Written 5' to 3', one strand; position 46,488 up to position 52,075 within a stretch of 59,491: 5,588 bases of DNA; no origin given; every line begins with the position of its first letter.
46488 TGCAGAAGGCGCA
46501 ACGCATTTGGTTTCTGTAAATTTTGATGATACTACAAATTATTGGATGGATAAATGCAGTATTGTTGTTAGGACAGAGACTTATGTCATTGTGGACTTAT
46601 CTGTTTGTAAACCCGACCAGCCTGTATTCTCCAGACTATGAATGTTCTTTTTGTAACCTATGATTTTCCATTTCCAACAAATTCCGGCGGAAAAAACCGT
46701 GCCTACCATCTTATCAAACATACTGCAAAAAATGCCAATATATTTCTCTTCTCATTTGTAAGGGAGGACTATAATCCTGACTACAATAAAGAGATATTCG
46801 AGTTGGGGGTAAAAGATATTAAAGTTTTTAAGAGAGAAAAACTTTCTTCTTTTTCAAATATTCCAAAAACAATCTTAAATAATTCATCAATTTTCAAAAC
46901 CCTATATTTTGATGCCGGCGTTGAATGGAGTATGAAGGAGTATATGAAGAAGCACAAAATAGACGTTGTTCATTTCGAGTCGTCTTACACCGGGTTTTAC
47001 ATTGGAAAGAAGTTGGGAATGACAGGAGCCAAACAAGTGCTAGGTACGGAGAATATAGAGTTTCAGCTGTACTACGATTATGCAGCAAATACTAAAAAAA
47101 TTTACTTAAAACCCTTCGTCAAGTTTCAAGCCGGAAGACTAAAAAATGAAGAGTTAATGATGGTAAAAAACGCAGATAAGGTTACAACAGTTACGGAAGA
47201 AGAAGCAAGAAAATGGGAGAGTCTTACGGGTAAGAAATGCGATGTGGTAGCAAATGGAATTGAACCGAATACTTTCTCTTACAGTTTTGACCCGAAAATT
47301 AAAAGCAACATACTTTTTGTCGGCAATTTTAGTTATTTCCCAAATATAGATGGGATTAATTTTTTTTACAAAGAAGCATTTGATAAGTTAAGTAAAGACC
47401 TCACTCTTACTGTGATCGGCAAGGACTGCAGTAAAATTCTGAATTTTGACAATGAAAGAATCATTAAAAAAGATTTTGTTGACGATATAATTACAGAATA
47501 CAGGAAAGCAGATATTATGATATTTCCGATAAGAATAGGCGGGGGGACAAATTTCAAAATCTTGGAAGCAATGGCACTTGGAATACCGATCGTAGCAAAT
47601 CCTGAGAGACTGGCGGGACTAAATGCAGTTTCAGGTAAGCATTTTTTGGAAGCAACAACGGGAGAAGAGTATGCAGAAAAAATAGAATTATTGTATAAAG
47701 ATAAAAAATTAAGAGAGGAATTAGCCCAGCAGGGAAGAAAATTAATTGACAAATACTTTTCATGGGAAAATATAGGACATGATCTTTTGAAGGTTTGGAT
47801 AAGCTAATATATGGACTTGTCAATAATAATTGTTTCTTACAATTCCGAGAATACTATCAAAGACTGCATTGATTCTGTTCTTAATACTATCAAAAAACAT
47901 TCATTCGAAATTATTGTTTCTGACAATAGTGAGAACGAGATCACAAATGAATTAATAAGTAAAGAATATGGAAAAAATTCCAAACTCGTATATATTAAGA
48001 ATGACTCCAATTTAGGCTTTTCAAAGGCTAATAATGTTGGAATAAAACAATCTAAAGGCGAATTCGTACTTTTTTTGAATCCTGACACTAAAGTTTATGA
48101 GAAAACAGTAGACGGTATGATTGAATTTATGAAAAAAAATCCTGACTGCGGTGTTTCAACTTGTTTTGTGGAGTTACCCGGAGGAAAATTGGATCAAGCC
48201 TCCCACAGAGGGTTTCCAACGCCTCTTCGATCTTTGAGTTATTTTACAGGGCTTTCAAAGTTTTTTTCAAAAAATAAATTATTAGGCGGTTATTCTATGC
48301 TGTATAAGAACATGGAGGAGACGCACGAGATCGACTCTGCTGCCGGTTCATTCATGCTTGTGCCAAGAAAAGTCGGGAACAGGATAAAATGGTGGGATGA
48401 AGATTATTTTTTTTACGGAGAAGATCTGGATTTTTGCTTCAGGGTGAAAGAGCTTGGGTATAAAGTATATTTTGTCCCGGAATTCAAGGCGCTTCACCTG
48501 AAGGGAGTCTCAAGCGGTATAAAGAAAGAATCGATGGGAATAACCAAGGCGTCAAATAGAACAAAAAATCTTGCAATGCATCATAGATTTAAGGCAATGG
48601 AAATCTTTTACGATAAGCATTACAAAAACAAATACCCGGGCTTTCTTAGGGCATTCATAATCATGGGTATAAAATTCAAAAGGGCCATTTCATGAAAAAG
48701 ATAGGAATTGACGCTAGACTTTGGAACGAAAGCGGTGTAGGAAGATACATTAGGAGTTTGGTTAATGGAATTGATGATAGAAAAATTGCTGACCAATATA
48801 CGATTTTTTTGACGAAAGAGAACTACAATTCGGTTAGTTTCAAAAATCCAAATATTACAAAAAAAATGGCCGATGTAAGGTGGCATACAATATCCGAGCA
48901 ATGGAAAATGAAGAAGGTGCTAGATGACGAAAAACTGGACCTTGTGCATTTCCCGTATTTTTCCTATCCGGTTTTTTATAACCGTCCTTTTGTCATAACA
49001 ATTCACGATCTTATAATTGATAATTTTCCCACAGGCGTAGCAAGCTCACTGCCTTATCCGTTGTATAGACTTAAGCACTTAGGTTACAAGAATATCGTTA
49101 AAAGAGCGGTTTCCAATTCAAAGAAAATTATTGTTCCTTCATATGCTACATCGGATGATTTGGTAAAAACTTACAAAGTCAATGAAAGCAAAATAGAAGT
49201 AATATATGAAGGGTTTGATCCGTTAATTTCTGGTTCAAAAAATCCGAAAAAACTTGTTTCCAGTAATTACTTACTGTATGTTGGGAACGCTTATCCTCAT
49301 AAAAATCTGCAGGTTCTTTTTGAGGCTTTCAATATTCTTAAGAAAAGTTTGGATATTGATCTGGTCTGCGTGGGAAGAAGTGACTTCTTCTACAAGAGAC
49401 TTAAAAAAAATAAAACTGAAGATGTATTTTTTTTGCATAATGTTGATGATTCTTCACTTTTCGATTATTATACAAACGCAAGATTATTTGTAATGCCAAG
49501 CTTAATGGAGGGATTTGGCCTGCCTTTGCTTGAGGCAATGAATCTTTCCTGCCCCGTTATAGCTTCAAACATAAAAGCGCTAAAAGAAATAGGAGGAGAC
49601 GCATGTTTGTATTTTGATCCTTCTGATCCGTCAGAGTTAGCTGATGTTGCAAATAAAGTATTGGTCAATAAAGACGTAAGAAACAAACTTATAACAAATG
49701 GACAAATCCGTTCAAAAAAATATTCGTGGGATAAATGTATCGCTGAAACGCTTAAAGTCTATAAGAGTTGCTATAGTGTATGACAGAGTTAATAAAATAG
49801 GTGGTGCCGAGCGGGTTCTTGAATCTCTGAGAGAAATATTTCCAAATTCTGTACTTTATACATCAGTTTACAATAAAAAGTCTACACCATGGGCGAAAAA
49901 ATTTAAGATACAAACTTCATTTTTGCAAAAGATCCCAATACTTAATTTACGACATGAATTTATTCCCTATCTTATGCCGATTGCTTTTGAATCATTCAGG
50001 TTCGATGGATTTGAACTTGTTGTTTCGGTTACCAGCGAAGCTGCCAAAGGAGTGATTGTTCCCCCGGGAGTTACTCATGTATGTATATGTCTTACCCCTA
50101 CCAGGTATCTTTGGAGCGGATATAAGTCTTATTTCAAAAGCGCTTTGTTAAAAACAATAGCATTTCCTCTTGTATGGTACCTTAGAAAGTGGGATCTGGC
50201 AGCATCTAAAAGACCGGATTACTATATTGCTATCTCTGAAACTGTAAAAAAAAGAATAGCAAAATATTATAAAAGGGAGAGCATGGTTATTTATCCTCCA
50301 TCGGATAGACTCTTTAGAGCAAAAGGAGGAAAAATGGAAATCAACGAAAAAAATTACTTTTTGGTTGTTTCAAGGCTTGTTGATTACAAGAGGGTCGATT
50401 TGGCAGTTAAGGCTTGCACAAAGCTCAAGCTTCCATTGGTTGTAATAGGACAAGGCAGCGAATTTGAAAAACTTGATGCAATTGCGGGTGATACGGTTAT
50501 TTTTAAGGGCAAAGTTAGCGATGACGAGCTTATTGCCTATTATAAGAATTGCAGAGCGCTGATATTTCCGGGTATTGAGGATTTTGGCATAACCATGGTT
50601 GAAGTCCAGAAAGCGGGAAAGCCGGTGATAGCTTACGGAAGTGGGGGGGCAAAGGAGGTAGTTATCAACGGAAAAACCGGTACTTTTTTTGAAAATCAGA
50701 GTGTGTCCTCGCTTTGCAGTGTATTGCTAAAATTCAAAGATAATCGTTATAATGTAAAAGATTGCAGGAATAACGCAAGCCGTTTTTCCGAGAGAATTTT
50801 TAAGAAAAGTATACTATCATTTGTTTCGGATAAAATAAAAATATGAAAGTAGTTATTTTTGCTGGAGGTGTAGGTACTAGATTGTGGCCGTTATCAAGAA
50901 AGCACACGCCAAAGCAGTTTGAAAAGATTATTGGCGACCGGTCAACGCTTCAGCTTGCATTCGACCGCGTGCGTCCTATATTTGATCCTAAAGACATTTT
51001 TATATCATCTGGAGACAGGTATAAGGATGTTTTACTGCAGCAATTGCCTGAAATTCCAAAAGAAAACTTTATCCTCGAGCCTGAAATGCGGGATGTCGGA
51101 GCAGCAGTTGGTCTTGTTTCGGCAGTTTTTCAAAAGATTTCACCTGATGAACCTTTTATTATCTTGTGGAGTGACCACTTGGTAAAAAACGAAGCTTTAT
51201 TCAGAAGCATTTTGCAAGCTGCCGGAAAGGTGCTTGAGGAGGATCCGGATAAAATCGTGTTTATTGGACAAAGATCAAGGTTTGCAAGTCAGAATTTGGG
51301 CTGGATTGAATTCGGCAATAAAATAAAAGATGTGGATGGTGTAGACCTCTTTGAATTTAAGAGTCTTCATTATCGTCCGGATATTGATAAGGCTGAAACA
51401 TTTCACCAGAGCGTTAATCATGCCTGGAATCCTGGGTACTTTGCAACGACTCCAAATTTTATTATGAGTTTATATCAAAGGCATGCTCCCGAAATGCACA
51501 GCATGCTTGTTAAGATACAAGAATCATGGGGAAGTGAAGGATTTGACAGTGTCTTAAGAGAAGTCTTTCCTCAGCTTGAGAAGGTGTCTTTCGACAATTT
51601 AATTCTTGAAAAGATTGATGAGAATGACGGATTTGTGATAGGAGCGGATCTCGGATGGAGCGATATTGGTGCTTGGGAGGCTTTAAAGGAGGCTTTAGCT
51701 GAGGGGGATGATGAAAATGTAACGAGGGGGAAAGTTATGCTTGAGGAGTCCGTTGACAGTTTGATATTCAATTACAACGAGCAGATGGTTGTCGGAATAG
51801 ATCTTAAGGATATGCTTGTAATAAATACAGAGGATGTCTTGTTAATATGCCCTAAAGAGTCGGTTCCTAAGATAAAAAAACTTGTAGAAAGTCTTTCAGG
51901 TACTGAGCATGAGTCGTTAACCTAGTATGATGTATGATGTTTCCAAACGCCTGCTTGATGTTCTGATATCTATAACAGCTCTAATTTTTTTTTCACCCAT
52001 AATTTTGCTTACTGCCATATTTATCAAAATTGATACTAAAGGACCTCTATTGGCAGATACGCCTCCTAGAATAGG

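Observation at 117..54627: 45-gene, ~54.5-kb co-directional envelope-glycan super-locus dominated by GT-C-type membrane glycosyltransferases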

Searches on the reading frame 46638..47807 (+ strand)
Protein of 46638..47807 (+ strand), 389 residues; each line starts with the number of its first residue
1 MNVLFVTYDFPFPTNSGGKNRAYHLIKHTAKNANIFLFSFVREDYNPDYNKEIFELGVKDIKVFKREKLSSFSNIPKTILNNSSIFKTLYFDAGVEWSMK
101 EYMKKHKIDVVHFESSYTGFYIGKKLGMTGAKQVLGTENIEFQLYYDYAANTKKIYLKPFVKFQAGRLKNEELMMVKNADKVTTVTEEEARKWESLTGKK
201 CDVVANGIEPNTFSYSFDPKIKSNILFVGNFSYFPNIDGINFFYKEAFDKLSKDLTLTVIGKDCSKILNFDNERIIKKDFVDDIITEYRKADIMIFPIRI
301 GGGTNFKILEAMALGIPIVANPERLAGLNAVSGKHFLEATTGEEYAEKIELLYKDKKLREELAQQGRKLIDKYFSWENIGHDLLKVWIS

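Call 7: search_protein_families(library=pfam, proteins=[window:46638-47807:+], max_evalue=0.01)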
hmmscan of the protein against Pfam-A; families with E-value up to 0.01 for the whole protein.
window:46638-47807:+ (389 aa): 4 families
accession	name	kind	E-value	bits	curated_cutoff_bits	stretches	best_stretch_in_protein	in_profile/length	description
PF13692.12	Glyco_trans_1_4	-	1.9e-18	67.5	27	1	224-355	3-142/142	Glycosyl transferases group 1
PF00534.26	Glycos_transf_1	-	2.2e-11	44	26.4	1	225-368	18-171/172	Glycosyl transferases group 1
PF13524.12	Glyco_trans_1_2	-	6.4e-11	42.8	25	1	249-384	7-143/144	Glycosyl transferase-like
PF13439.12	Glyco_transf_4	-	2.4e-08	34.6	28.5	1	73-210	38-168/170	Glycosyltransferase Family 4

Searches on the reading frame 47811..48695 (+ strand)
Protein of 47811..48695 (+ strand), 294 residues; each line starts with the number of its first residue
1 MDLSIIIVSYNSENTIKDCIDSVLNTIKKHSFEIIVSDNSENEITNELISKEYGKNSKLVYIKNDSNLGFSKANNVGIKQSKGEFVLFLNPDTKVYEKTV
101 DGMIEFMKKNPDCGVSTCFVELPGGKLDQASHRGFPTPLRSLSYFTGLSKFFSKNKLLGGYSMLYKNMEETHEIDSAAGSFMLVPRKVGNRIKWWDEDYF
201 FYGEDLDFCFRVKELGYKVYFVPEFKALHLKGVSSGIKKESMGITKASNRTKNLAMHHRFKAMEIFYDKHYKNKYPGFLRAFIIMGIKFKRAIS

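Call 7: search_protein_families(library=pfam, proteins=[window:47811-48695:+], max_evalue=0.01)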
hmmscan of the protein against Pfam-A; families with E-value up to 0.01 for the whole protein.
window:47811-48695:+ (294 aa): 5 families
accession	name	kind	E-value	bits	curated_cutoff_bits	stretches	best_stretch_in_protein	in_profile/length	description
PF00535.33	Glycos_transf_2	-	2.2e-23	83.5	23.3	1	4-138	1-132/168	Glycosyl transferase family 2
PF13641.12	Glyco_tranf_2_3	-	1.9e-11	44.8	27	1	3-227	3-209/230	Glycosyltransferase like family 2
PF13632.12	Glyco_trans_2_3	-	8.5e-08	32.7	27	1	87-225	3-119/198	Glycosyl transferase family group 2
PF10111.15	Glyco_tranf_2_2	-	4.4e-06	26.8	27.3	1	4-212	1-199/276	Glycosyltransferase like family 2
PF13712.12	Glyco_tranf_2_5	-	5.1e-06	26.8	27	0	165-226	126-183/210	Glycosyltransferase like family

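Call 68: search_protein_families(library=ncbifam, proteins=[window:47811-48695:+], max_evalue=0.001)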
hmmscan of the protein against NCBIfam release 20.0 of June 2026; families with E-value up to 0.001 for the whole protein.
window:47811-48695:+ (294 aa): 22 families
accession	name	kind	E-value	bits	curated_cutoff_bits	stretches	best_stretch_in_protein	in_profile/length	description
NF047683.1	TeichurnBiosyTuaG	equivalog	2.2e-15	57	400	1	3-111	8-115/252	teichuronic acid biosynthesis protein TuaG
NF038299.1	EPS_HpsN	equivalog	4.8e-15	55.3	425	1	3-238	3-229/317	hormogonium polysaccharide biosynthesis glycosyltransferase HpsN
TIGR03111.1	glyc2_xrt_Gpos1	hypoth_equivalog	9.5e-15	54.3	363.95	1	3-158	51-206/439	TIGR03111 family XrtG-associated glycosyltransferase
NF050050.1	ProtGlycPglI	equivalog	1.1e-14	54.5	500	1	3-135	4-136/306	GalNAc(5)-diNAcBac-PP-undecaprenol beta-1,3-glucosyltransferase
TIGR03937.1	PgaC_IcaA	equivalog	1.2e-14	54.2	422.3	1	3-117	47-160/407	poly-beta-1,6-N-acetyl-D-glucosamine synthase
NF007482.0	PRK10073.1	equivalog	1.4e-14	53.9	423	1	2-123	7-125/334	glycosyltransferase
NF038302.1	EPS_HpsE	equivalog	1.4e-13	50.5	300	1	1-116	1-120/307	hormogonium polysaccharide biosynthesis glycosyltransferase HpsE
NF041875.1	EPS_EpsD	equivalog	8.5e-13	48.4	370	1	3-104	1-101/325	exopolysaccharide biosynthesis glycosyltransferase EpsD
TIGR03965.1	mycofact_glyco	equivalog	4.1e-11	42.4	280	1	2-97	75-169/467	mycofactocin biosynthesis glycosyltransferase MftF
NF041394.1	GtaseAglG_Halo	equivalog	1.6e-10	40.8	440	1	1-109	1-109/304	glucosyl-dolichyl phosphate glucuronosyltransferase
TIGR04283.1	glyco_like_mftF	equivalog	3.3e-10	39.9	182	1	3-109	1-99/221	TIGR04283 family arsenosugar biosynthesis glycosyltransferase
TIGR01556.1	rhamnosyltran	subfamily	5.6e-10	38.9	200.55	1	173-234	144-205/281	rhamnosyltransferase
TIGR04242.1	nodulat_NodC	equivalog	2.2e-09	36.8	550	1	4-109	51-158/395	chitooligosaccharide synthase NodC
TIGR04009.1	wcaE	equivalog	8.1e-08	31.8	369.2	1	1-104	1-104/248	colanic acid biosynthesis glycosyltransferase WcaE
NF047588.1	GlcsyltransPgfSStrep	equivalog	8.2e-08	31.8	500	1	1-109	1-112/308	glycosyltransferase PgfS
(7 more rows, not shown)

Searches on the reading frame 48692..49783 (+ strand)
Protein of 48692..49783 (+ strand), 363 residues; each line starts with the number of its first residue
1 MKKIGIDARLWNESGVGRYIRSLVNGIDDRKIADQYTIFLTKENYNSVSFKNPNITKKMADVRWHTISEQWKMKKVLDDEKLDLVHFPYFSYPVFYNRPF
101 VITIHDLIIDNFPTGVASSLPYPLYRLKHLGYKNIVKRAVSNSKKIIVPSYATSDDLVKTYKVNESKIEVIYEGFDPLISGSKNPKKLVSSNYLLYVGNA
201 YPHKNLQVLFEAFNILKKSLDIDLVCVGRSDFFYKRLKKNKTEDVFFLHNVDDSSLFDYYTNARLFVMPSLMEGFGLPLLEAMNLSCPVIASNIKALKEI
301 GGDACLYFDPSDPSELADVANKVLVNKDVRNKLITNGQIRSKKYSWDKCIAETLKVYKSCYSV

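Call 7: search_protein_families(library=pfam, proteins=[window:48692-49783:+], max_evalue=0.01)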
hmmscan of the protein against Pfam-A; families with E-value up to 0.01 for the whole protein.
window:48692-49783:+ (363 aa): 6 families
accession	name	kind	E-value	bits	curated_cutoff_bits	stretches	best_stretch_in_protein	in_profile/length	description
PF00534.26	Glycos_transf_1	-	2.4e-30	105.8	26.4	1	190-338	14-170/172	Glycosyl transferases group 1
PF13692.12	Glyco_trans_1_4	-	1.9e-26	93.5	27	1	192-324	2-140/142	Glycosyl transferases group 1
PF13439.12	Glyco_transf_4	-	2.2e-17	64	28.5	1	15-177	3-168/170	Glycosyltransferase Family 4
PF20706.3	GT4-conflict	-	1.7e-06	27.7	26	1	252-293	271-312/385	Family 4 Glycosyltransferase in conflict systems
PF13524.12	Glyco_trans_1_2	-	0.0042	17.5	25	1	219-352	12-141/144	Glycosyl transferase-like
PF13579.12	Glyco_trans_4_4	-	0.0087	16.8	29.7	0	15-172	2-156/158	Glycosyl transferase 4-like domain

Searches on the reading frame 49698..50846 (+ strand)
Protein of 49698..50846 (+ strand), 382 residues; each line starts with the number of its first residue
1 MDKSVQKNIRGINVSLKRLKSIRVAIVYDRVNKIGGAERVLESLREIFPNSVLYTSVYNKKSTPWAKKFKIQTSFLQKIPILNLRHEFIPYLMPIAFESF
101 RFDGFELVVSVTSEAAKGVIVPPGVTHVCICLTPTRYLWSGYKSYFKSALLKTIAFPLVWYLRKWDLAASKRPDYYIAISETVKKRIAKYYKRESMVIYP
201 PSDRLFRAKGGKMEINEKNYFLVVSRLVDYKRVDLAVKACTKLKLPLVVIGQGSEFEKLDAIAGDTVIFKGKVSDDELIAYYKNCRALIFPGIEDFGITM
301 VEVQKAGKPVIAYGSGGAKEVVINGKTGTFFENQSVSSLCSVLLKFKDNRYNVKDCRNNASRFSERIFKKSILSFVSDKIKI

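Call 8: search_protein_families(library=pfam, proteins=[window:49698-50846:+], max_evalue=0.01)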
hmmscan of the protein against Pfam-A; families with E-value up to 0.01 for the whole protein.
window:49698-50846:+ (382 aa): 2 families
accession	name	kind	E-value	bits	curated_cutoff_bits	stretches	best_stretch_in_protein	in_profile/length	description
PF00534.26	Glycos_transf_1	-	2e-28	99.5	26.4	1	216-361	13-170/172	Glycosyl transferases group 1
PF13692.12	Glyco_trans_1_4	-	9.1e-19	68.6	27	1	219-344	2-137/142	Glycosyl transferases group 1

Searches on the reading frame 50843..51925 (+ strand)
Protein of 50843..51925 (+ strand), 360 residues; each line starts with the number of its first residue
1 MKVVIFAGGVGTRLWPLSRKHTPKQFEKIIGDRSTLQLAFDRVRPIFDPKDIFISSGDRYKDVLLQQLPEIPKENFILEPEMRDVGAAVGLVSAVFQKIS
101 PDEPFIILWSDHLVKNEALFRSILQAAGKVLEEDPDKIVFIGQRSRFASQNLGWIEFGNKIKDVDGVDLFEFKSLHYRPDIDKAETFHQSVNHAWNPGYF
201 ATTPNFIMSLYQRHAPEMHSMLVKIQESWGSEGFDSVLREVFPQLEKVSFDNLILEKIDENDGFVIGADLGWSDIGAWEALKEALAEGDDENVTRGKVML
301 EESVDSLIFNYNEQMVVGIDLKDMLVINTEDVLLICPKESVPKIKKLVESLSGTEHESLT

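Call 8: search_protein_families(library=pfam, proteins=[window:50843-51925:+], max_evalue=0.01)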
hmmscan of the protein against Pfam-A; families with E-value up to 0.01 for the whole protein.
window:50843-51925:+ (360 aa): 3 families
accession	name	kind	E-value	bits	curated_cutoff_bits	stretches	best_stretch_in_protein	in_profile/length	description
PF00483.29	NTP_transferase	-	4.1e-20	72.8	21.2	1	2-286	1-240/245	Nucleotidyl transferase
PF22640.1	ManC_GMP_beta-helix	-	1.2e-07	32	27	1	311-351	15-55/55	MannoseP isomerase/GMP-like beta-helix domain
PF12804.13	NTP_transf_3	-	6.8e-06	26.8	27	1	3-144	1-124/160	MobA-like NTP transferase domain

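Call 82: search_protein_families(library=ncbifam, proteins=[window:50843-51925:+], max_evalue=1e-8)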
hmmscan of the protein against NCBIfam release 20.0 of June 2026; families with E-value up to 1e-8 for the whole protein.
window:50843-51925:+ (360 aa): 2 families
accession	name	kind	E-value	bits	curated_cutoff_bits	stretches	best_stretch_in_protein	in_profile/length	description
TIGR01479.1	GMP_PMI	equivalog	1.4e-61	208.7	372.95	1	3-355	3-349/467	mannose-1-phosphate guanylyltransferase/mannose-6-phosphate isomerase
NF012004.0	PRK15460.1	equivalog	1.7e-40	139.1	859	1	4-352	9-356/478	mannose-1-phosphate guanyltransferase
